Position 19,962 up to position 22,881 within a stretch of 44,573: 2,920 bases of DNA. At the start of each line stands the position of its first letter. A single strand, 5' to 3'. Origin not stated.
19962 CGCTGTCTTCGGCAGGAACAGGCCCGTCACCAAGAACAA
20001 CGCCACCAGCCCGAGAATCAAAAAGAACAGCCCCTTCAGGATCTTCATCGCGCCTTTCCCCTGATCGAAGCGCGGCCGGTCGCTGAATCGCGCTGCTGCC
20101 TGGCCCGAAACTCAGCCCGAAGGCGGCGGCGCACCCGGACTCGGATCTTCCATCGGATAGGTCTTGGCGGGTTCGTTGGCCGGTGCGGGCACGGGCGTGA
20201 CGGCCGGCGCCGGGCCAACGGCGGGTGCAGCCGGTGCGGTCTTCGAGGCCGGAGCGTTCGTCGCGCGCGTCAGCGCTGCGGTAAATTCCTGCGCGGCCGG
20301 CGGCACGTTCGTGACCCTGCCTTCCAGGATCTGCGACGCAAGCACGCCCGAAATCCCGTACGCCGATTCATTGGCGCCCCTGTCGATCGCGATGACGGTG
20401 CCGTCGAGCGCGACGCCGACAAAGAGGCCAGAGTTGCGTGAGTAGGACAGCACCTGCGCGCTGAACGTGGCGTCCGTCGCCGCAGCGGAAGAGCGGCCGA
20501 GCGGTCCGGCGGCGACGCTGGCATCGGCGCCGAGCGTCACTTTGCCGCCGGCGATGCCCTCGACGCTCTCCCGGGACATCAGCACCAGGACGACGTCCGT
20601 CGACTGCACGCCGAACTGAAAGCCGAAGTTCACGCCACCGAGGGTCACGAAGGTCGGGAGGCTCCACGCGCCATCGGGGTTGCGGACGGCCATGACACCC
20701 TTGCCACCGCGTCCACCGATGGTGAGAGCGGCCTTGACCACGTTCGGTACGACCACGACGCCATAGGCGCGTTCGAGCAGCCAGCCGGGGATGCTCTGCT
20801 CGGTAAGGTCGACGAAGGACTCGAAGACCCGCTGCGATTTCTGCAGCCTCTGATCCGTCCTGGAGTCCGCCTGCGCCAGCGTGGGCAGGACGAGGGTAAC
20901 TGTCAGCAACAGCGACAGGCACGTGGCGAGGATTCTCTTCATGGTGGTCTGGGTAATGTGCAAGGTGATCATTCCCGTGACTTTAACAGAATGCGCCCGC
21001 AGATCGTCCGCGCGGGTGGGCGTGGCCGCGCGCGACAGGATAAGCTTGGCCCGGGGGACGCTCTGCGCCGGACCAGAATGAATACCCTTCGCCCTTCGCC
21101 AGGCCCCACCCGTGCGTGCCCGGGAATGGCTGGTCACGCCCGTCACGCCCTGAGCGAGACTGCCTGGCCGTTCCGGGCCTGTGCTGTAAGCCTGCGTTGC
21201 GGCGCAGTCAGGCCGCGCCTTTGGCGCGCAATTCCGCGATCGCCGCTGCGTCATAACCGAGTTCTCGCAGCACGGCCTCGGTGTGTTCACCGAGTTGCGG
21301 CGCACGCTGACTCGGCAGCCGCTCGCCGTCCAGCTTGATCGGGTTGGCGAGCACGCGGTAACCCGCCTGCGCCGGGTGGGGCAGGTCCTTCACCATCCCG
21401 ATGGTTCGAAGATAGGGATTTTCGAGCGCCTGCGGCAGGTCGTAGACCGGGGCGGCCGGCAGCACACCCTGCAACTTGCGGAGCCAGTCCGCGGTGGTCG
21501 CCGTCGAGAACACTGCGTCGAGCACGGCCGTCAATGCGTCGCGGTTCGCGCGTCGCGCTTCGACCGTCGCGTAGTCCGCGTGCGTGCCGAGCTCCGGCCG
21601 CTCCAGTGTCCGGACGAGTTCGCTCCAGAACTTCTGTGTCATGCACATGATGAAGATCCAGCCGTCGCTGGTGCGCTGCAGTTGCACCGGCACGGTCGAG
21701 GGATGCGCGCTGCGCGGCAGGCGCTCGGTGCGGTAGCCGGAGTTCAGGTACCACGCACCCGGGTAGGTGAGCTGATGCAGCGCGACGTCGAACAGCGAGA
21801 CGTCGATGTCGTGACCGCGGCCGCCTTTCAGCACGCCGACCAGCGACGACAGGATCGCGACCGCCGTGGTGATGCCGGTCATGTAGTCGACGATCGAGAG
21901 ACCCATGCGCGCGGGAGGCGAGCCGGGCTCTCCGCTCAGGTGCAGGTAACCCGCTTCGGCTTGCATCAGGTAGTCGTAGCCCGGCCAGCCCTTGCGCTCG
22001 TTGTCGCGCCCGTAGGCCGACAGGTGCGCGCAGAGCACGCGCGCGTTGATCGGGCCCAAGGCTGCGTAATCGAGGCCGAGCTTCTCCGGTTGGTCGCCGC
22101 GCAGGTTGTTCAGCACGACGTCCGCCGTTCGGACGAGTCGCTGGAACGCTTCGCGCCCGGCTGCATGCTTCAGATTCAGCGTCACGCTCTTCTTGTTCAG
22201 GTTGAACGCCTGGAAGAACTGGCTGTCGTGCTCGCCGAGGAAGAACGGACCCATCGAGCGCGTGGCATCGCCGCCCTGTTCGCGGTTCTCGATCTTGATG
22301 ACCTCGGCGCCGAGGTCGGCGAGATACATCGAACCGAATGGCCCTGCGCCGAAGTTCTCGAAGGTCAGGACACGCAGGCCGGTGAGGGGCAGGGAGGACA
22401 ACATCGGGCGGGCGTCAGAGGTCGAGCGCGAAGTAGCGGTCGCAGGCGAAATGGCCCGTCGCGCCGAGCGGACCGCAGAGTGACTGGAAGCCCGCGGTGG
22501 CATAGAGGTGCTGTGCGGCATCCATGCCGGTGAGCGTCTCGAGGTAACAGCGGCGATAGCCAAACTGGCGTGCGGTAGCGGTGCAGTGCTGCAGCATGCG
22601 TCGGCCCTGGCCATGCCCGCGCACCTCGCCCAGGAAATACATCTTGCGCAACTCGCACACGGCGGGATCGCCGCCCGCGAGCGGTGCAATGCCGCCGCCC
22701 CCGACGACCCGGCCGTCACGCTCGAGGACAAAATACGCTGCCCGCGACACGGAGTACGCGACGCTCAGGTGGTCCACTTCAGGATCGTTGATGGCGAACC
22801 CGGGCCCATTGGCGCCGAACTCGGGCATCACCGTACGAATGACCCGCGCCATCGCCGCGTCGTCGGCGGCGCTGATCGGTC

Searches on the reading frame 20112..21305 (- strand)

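Call 48: search_protein_families(library=pfam, proteins=[window:20112-21305:-], max_evalue=0.0001)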
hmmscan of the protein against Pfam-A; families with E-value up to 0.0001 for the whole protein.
window:20112-21305:- (397 aa): 1 family
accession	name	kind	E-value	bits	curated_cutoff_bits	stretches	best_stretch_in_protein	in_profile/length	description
PF04366.17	Ysc84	-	5.5e-38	130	25.1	1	224-347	2-126/127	Las17-binding protein actin regulator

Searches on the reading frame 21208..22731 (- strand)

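Call 48: search_protein_families(library=pfam, proteins=[window:21208-22731:-], max_evalue=0.0001)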
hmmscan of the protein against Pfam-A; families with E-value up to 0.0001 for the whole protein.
window:21208-22731:- (507 aa): 1 family
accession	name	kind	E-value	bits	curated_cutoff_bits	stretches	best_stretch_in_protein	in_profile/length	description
PF02515.22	CoA_transf_3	-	2.2e-110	369.7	23.3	1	116-484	1-366/366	CoA-transferase family III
